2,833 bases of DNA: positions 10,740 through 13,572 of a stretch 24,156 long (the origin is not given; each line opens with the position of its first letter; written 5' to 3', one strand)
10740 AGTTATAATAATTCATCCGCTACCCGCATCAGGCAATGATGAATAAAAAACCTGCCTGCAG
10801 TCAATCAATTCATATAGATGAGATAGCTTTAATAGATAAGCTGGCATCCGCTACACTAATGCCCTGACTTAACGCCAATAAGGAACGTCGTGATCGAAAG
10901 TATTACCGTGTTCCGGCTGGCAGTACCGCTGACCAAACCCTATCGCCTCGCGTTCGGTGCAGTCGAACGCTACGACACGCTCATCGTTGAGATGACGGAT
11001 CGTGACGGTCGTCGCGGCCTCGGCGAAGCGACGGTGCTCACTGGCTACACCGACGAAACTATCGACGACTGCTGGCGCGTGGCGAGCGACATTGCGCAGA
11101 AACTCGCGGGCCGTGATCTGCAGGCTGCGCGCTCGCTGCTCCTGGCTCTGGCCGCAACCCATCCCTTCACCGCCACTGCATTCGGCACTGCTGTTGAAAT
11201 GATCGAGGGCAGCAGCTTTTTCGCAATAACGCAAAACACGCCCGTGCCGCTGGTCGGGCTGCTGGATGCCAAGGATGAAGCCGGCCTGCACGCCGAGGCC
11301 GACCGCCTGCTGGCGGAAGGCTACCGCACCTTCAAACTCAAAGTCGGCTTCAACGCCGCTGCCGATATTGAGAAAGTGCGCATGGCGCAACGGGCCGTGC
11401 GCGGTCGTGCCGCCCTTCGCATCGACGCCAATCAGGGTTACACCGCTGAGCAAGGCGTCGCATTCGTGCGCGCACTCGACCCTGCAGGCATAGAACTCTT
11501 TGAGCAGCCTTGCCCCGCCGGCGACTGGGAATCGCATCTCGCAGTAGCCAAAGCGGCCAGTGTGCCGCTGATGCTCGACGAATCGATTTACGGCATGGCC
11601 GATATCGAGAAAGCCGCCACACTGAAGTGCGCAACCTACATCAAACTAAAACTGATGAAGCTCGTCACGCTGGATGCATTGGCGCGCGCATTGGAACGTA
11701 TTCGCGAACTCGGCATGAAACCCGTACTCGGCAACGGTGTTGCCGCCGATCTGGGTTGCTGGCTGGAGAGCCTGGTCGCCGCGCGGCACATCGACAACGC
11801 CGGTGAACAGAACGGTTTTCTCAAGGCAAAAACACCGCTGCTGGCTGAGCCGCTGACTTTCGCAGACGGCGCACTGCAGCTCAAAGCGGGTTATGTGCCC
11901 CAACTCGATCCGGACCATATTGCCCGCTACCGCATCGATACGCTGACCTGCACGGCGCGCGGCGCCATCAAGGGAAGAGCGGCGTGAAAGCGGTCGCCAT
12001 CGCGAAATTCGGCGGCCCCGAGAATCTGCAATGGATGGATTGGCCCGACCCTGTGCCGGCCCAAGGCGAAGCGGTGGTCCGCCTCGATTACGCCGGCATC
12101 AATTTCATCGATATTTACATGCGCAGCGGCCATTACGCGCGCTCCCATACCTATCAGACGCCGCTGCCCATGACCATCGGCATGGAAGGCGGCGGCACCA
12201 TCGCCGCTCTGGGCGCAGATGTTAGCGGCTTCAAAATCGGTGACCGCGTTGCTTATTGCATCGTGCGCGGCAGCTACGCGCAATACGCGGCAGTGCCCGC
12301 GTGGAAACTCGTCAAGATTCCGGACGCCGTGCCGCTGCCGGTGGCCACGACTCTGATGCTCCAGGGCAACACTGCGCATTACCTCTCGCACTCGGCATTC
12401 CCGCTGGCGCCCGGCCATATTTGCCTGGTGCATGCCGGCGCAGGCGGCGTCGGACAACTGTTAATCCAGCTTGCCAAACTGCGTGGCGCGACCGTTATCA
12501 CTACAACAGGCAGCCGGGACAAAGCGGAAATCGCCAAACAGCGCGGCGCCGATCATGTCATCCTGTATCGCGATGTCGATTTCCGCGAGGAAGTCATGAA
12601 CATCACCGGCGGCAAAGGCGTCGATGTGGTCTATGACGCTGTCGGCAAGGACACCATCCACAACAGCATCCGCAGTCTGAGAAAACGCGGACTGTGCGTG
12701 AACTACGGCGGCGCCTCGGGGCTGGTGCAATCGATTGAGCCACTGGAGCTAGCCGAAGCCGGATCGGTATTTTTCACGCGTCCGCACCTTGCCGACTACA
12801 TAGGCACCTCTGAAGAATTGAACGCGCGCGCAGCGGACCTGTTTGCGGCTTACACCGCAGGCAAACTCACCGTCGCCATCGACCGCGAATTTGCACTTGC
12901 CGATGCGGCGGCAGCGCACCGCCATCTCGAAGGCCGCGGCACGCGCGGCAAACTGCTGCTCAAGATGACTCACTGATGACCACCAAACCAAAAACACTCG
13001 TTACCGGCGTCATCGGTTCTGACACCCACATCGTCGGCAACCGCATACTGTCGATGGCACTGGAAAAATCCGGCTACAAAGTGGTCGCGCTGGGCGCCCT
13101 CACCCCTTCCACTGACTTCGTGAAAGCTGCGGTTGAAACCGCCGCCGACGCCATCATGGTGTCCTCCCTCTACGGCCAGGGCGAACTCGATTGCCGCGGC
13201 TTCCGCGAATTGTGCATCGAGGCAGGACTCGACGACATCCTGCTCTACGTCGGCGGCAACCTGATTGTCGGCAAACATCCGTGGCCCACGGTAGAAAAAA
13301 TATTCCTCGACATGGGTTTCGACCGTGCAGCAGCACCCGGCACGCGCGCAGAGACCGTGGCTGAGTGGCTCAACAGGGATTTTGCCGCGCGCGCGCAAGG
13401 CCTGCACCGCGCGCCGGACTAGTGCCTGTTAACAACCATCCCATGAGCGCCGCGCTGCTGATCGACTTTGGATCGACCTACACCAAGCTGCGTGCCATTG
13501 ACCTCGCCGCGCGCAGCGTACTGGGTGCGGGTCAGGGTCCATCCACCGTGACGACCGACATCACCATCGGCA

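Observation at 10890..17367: Candidate new B12-dependent catabolic pathway: glutamate-mutase-type S/L/E genes with an MLE-like enzyme, an MDR reductase and a Bug protein, but no methylaspartate lyase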

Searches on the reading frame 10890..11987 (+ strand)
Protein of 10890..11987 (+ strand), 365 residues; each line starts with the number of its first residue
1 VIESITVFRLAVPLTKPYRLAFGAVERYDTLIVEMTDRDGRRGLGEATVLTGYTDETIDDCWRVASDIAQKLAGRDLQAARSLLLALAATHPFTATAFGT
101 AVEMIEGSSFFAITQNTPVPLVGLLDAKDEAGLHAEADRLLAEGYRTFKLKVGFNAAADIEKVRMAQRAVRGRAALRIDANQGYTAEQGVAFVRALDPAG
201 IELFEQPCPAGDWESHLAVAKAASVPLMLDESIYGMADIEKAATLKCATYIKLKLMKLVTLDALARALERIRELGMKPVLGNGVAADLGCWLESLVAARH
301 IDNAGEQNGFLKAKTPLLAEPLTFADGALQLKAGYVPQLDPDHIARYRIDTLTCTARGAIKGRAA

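Call 3: search_protein_families(library=pfam, proteins=[window:10890-11987:+])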
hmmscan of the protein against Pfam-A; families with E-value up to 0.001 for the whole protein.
window:10890-11987:+ (365 aa): 2 families
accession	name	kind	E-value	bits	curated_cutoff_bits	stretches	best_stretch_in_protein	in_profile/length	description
PF13378.12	MR_MLE_C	-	2.2e-30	106.5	29.4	1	134-333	3-207/219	Enolase C-terminal domain-like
PF02746.21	MR_MLE_N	-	1.3e-05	25.8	22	1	5-87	2-82/117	Mandelate racemase / muconate lactonizing enzyme, N-terminal domain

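Call 4: search_protein_families(library=ncbifam, proteins=[window:10890-11987:+])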
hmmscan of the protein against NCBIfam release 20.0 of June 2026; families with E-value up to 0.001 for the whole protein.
window:10890-11987:+ (365 aa): 12 families
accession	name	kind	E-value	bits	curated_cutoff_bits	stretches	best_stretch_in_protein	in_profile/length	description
TIGR01927.1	menC_gam_Gplu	equivalog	4.3e-29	101.8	130.55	1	9-280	2-262/307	o-succinylbenzoate synthase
TIGR02534.1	mucon_cyclo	subfamily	7.8e-29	100.9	334.95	1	2-348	1-366/368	muconate/chloromuconate family cycloisomerase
NF041118.1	A_G_epim_Thtga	equivalog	3.3e-25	88.9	500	1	3-265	4-275/341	L-Ala-D/L-Glu epimerase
TIGR01928.1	menC_lowGC_arch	equivalog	1e-24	87.2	200.65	1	8-302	1-303/325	o-succinylbenzoate synthase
NF002739.0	PRK02714.1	equivalog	1.7e-22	80.3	259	1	11-242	11-235/320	o-succinylbenzoate synthase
NF003473.0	PRK05105.1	equivalog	8.7e-20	71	236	1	3-289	4-279/331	o-succinylbenzoate synthase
NF042940.1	racemase_DgcA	equivalog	1.2e-19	70.6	400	1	9-297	5-285/323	N-acetyl-D-Glu racemase DgcA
NF043002.1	HProlDhtase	equivalog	4.8e-18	65.1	500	1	2-262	3-273/366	cis-3-hydroxy-L-proline dehydratase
NF002782.0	PRK02901.1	equivalog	1.3e-16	60.5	288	1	137-349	93-305/328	o-succinylbenzoate synthase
NF047820.1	TalGalacDh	equivalog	4.4e-11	42.3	500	1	133-251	155-274/371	L-talarate/galactarate dehydratase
NF011708.0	PRK15129.1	equivalog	1.2e-10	40.9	343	1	4-281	3-274/321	L-Ala-D/L-Glu epimerase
NF040866.1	AraD_Arch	equivalog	3.2e-06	26.4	650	1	127-238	146-258/372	arabinonate dehydratase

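Call 11: find_homologous_proteins(query=window:10890-11987:+)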
Query window:10890-11987:+ (365 aa): 2119 proteins with E <= 0.001 among 8000 candidates; the best 120 are listed.
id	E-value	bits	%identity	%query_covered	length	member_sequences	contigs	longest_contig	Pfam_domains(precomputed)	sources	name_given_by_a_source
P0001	4.2e-234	794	99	100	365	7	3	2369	PF13378.13,PF02746.22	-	-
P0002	2.0e-192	657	82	100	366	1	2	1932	PF13378.13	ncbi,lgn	-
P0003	1.1e-183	629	77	99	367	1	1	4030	PF13378.13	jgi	jgi:L-Ala-D/L-Glu epimerase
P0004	7.1e-181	619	77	99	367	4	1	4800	PF13378.13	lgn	-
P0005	9.3e-180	616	78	99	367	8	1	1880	PF13378.13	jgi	jgi:o-succinylbenzoate synthase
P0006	1.2e-179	615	75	99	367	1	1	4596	PF13378.13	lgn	-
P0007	1.0e-178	612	76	99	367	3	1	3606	PF13378.13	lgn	-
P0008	2.2e-178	611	77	99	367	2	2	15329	PF13378.13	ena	-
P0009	4.6e-177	607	76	100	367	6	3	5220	PF13378.13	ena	-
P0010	4.9e-176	603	77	97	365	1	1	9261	PF13378.13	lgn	-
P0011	2.7e-175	601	75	98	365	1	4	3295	PF13378.13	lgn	-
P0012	3.7e-175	600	74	100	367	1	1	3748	PF13378.13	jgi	jgi:L-Ala-D/L-Glu epimerase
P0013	1.1e-174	599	75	100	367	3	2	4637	PF13378.13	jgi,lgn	jgi:o-succinylbenzoate synthase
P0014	1.3e-174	599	77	98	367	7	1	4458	PF13378.13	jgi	jgi:L-alanine-DL-glutamate epimerase-like enolase superfamily enzyme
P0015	2.2e-174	598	76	100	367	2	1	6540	PF13378.13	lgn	-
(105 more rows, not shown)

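Call 30: search_solved_structures(query=window:10890-11987:+, show_alignments=2, max_evalue=1e-10)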
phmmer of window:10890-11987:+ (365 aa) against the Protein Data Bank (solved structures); distinct sequences matched with E-value up to 1e-10: 38.
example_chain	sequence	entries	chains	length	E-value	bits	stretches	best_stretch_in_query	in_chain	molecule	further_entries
3rit_A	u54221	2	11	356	3.9e-27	98.9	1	9-273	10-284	Dipeptide epimerase | Putative chloromuconate cycloisomerase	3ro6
1jpm_A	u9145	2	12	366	3.6e-24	89.1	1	5-298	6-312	L-Ala-D/L-Glu Epimerase | similar to chloromuconate cycloisomerase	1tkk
3s5s_A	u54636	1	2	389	5.6e-22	81.9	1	2-290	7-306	Mandelate racemase/muconate lactonizing enzyme family protein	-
3dg3_A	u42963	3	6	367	1.1e-21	80.9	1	5-350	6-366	Muconate cycloisomerase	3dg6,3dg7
3q45_A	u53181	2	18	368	5.3e-21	78.7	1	3-326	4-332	Mandelate racemase/muconate lactonizing enzyme family; possible chloromuconate cycloisomer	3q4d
2p88_A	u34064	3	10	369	1e-20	77.7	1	3-283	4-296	Mandelate racemase/muconate lactonizing enzyme family protein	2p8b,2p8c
3fcp_A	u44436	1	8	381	2.8e-20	76.3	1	2-345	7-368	L-Ala-D/L-Glu epimerase, a muconate lactonizing enzyme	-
3qld_A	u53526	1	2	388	4.1e-20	75.8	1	3-353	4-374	Mandelate racemase/muconate lactonizing protein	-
3ik4_A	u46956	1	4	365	7.9e-20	74.8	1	2-328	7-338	Mandelate racemase/muconate lactonizing protein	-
2zad_A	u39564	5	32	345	1.3e-17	67.5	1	134-286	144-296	Muconate cycloisomerase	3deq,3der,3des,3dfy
1nu5_A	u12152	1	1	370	2.3e-16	63.4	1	2-257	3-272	Chloromuconate cycloisomerase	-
3jva_A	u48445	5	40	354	3.4e-16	62.9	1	7-266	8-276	Dipeptide Epimerase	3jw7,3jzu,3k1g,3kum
3u9i_A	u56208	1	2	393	4.7e-16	62.4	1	2-298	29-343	Mandelate racemase/muconate lactonizing enzyme, C-terminal domain protein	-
3ct2_A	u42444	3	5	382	8.6e-16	61.6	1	2-346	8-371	Muconate cycloisomerase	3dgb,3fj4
2pgw_A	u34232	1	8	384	3.6e-15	59.5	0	141-278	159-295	Muconate cycloisomerase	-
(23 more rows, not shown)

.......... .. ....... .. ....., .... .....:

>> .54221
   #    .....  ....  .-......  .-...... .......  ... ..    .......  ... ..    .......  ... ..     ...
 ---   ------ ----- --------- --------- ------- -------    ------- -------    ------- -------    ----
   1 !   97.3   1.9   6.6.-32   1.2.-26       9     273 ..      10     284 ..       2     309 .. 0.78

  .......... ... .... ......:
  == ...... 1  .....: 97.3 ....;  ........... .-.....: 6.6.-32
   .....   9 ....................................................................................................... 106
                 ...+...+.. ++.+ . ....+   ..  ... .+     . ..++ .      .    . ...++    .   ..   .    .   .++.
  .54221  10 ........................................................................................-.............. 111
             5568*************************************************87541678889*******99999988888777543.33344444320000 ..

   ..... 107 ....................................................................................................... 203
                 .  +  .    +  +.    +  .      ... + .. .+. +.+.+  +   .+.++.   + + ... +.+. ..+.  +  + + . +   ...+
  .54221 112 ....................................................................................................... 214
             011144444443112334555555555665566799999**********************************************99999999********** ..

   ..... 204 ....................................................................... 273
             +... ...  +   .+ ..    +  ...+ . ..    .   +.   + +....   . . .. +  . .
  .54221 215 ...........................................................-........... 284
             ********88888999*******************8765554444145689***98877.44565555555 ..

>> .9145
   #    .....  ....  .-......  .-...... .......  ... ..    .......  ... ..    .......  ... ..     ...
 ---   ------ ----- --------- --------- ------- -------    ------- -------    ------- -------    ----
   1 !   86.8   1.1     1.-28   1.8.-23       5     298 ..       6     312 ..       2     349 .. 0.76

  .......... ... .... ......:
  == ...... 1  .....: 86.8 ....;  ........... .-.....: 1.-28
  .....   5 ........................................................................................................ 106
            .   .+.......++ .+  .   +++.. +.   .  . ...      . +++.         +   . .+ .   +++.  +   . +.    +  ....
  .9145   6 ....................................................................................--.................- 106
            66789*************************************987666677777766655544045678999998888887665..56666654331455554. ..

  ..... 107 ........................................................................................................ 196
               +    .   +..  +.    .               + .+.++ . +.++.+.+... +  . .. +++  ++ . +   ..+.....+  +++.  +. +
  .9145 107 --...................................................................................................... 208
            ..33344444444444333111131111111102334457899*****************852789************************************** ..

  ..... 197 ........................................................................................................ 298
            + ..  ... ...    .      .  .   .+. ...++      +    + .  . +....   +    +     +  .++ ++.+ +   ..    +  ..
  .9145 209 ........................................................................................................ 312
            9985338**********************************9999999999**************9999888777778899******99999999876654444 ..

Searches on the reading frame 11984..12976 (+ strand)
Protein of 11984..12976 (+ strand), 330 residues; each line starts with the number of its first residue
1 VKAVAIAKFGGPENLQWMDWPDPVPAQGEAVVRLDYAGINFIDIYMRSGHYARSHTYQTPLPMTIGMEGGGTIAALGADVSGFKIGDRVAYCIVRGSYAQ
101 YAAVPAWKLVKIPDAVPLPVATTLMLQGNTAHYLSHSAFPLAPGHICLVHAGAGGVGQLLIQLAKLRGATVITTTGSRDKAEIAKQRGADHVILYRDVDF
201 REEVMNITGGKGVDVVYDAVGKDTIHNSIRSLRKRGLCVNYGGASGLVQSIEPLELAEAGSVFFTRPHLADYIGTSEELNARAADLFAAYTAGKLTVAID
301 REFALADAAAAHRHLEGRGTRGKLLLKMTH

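Call 3: search_protein_families(library=pfam, proteins=[window:11984-12976:+])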
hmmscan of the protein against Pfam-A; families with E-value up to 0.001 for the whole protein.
window:11984-12976:+ (330 aa): 3 families
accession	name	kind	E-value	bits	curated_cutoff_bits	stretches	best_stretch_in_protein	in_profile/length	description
PF00107.32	ADH_zinc_N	-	4.6e-27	95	31.8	1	155-276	1-116/129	Zinc-binding dehydrogenase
PF13602.12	ADH_zinc_N_2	-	1.5e-22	81.4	27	1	188-326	2-134/134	Zinc-binding dehydrogenase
PF08240.17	ADH_N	-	1.9e-18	67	23.5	1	27-114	2-104/104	Alcohol dehydrogenase GroES-like domain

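Call 4: search_protein_families(library=ncbifam, proteins=[window:11984-12976:+])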
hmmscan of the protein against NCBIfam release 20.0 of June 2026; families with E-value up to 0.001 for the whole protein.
window:11984-12976:+ (330 aa): 25 families
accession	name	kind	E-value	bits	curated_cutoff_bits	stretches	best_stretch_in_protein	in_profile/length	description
NF008024.0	PRK10754.1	subfamily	2.8e-78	263.2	348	1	3-326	4-325/327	NADPH:quinone reductase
TIGR02824.1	quinone_pig3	subfamily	8.5e-59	199.2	296.8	1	1-328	1-325/325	putative NAD(P)H quinone oxidoreductase, PIG3 family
NF010344.0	PRK13771.1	subfamily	3.1e-36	125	349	2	94-327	114-332/334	putative alcohol dehydrogenase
NF041172.1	AcrlCoa_red_Thmprot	equivalog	1.4e-29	103.1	500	2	95-327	115-333/334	acryloyl-CoA reductase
NF041183.1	Pks2_ls1_myc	equivalog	5.8e-28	96.4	2400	1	11-330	1416-1731/2086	sulfolipid-1 biosynthesis phthioceranic/hydroxyphthioceranic acid synthase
NF003808.0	PRK05396.1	equivalog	5.9e-21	74.7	380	2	95-232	118-253/341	L-threonine 3-dehydrogenase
TIGR03989.1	Rxyl_3153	subfamily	1.5e-20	73.8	440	2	94-322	137-366/370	NDMA-dependent alcohol dehydrogenase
TIGR00692.1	tdh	equivalog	5.5e-20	71.7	458.35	1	95-223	116-241/340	L-threonine 3-dehydrogenase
TIGR01751.1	crot-CoA-red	equivalog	1.1e-19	70.4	378.55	1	95-200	139-246/398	crotonyl-CoA carboxylase/reductase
TIGR02823.1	oxido_YhdH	subfamily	2.6e-19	69.2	297.25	1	27-246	26-246/324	acrylyl-CoA reductase family protein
NF041097.1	keto_inos_dh_IolM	equivalog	2.7e-19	69.1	450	2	139-269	202-338/389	scyllo-inosose 3-dehydrogenase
NF006940.0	PRK09422.1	equivalog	2.9e-19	69.2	344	2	94-242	113-260/338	alcohol dehydrogenase AdhP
NF058644.1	CurcmRedCuraProt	equivalog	3.9e-18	65.6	440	1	13-230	16-228/336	NADPH-dependent curcumin/dihydrocurcumin reductase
TIGR02817.1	adh_fam_1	subfamily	7.5e-18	65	284.05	1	12-326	14-333/336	zinc-binding alcohol dehydrogenase family protein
TIGR03451.1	mycoS_dep_FDH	equivalog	6.1e-16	58.2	512.9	2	151-227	183-260/358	S-(hydroxymethyl)mycothiol dehydrogenase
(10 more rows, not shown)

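Call 75: search_solved_structures(query=window:11984-12976:+, max_evalue=1e-30)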
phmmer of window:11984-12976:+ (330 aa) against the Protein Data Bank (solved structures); distinct sequences matched with E-value up to 1e-30: 21.
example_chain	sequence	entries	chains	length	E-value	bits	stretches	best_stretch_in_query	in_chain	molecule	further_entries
4rvu_A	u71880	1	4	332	1.3e-71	244.7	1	1-326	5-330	Probable quinone reductase Qor (NADPH:quinone reductase) (Zeta-crystallin homolog protein)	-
4rvs_A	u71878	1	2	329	8e-71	242.2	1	1-326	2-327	Probable quinone reductase Qor (NADPH:quinone reductase) (Zeta-crystallin homolog protein)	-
1wly_A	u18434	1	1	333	2.4e-70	240.6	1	3-326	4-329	2-haloacrylate reductase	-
9kuj_A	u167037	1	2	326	1.4e-64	221.6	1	3-326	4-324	Quinone oxidoreductase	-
3jyl_A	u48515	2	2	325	1.6e-64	221.5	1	3-326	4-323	Quinone oxidoreductase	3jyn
8j6e_A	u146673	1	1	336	4.8e-63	216.6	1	8-328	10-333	Quinone oxidoreductase, putative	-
1qor_A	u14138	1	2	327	1.4e-61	211.8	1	5-326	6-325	QUINONE OXIDOREDUCTASE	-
3qwa_A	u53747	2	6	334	3.3e-52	181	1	2-328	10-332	Probable quinone oxidoreductase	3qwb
9vxk_A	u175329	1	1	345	8.5e-43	150.1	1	2-326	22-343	Oxidoreductase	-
6lhr_A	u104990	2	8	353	3e-37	131.8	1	3-248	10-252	Synaptic vesicle membrane protein VAT-1 homolog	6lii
1yb5_A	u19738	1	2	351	3.1e-37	131.8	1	1-326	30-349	Quinone oxidoreductase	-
6k9y_A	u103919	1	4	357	3.2e-37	131.8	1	3-248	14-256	Synaptic vesicle membrane protein VAT-1 homolog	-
4dup_A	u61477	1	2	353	5.3e-36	127.7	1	2-326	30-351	quinone oxidoreductase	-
5k1s_A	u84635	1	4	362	2.3e-35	125.6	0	94-326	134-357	Oxidoreductase, zinc-binding dehydrogenase family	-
2oby_A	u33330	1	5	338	6.4e-35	124.2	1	2-328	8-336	Putative quinone oxidoreductase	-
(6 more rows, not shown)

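Call 90: search_solved_structures(query=window:11984-12976:+, max_evalue=1e-68, show_alignments=3)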
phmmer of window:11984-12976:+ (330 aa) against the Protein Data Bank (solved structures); distinct sequences matched with E-value up to 1e-68: 3.
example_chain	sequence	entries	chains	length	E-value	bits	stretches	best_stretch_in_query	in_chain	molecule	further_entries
4rvu_A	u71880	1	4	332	1.3e-71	244.7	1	1-326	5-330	Probable quinone reductase Qor (NADPH:quinone reductase) (Zeta-crystallin homolog protein)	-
4rvs_A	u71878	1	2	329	8e-71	242.2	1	1-326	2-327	Probable quinone reductase Qor (NADPH:quinone reductase) (Zeta-crystallin homolog protein)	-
1wly_A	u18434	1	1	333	2.4e-70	240.6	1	3-326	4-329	2-haloacrylate reductase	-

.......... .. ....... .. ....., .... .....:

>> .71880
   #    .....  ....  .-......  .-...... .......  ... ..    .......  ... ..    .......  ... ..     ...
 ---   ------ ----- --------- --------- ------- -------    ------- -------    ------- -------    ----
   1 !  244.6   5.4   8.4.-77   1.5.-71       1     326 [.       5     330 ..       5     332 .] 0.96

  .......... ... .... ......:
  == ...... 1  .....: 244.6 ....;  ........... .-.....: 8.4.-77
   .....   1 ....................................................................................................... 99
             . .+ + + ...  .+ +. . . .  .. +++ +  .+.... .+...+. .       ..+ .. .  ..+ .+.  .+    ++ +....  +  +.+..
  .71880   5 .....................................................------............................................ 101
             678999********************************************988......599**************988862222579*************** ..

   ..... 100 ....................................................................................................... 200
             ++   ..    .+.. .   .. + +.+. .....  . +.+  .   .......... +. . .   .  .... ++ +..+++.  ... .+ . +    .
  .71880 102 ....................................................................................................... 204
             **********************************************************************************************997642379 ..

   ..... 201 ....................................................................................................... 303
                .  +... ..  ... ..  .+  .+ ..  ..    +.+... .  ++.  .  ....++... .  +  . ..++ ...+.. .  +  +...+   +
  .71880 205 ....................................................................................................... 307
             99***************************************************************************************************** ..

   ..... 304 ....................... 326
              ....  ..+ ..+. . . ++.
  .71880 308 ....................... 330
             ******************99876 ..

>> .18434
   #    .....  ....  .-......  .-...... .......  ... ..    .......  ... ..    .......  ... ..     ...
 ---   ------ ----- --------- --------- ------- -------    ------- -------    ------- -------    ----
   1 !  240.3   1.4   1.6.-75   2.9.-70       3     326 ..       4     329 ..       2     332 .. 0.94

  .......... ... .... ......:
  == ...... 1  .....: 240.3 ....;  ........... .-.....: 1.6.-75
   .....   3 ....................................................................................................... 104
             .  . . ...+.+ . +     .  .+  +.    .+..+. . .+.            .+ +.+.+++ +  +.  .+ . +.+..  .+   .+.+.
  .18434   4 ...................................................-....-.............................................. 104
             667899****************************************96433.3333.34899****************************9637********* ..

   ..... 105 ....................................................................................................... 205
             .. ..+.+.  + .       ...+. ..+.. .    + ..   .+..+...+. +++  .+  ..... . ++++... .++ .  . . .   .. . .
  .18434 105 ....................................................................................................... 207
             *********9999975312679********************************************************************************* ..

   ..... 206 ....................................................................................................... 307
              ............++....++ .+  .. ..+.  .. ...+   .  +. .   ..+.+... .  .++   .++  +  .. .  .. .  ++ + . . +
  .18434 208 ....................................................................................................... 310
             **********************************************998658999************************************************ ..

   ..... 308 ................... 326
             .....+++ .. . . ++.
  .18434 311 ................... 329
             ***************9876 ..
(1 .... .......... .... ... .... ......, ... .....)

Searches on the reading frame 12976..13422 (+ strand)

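Call 3: search_protein_families(library=pfam, proteins=[window:12976-13422:+])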
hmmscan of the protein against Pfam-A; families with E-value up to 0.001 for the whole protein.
window:12976-13422:+ (148 aa): 1 family
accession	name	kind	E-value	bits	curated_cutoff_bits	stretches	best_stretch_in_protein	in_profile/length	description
PF02310.24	B12-binding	-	3.8e-12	46.6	32.1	1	8-96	3-90/121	B12 binding domain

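Call 4: search_protein_families(library=ncbifam, proteins=[window:12976-13422:+])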
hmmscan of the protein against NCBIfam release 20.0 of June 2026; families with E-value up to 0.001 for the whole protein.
window:12976-13422:+ (148 aa): 14 families
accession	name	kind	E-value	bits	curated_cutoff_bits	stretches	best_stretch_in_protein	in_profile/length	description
NF002612.0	PRK02261.1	equivalog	9.6e-55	184.1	110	1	4-141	2-139/148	methylaspartate mutase subunit S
TIGR01501.1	MthylAspMutase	equivalog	2.6e-52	176.1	135.8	1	6-136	2-132/134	methylaspartate mutase subunit S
NF040743.1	ornith_mutase_E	equivalog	3.9e-12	45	800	1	3-132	593-722/730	D-ornithine 4,5-aminomutase subunit OraE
NF041607.1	dimeth_corrin_MtbC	equivalog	3.9e-10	39.6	350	1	3-96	80-174/203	dimethylamine corrinoid protein MtbC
NF047996.1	corrin_MtgC_2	exception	5.8e-10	39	370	1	7-95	91-180/212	glycine betaine-specific corrinoid protein MtgC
NF052385.1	Lys_5_6_beta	equivalog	4.3e-09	36.4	280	1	8-138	104-239/241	lysine 5,6-aminomutase subunit beta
TIGR00640.1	acid_CoA_mut_C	subfamily_domain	1.3e-08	34.9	57.45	1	5-136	3-127/132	methylmalonyl-CoA mutase C-terminal domain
TIGR02370.1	pyl_corrinoid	subfamily_domain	1.3e-08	34.5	215.3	1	7-97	86-177/197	methyltransferase cognate corrinoid protein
NF047995.1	corrinoid_MtgC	exception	2.2e-06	27.3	310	1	8-67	95-154/215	glycine betaine-specific corrinoid protein MtgC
NF006944.0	PRK09426.1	equivalog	4.3e-06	25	876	1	4-132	589-710/721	methylmalonyl-CoA mutase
TIGR02082.1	metH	equivalog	6.6e-06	24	1010.85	1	8-66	736-794/1182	methionine synthase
NF007024.0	PRK09490.1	equivalog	2.9e-05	22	1497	1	4-65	751-811/1234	methionine synthase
NF040669.1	MtaC2_Meth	equivalog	7.7e-05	22.1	450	1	7-64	128-185/267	methanol--corrinoid protein MtaC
NF040655.1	MtaC_Meth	equivalog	7.7e-05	21.9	420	1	7-63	121-175/253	methanol--corrinoid protein MtaC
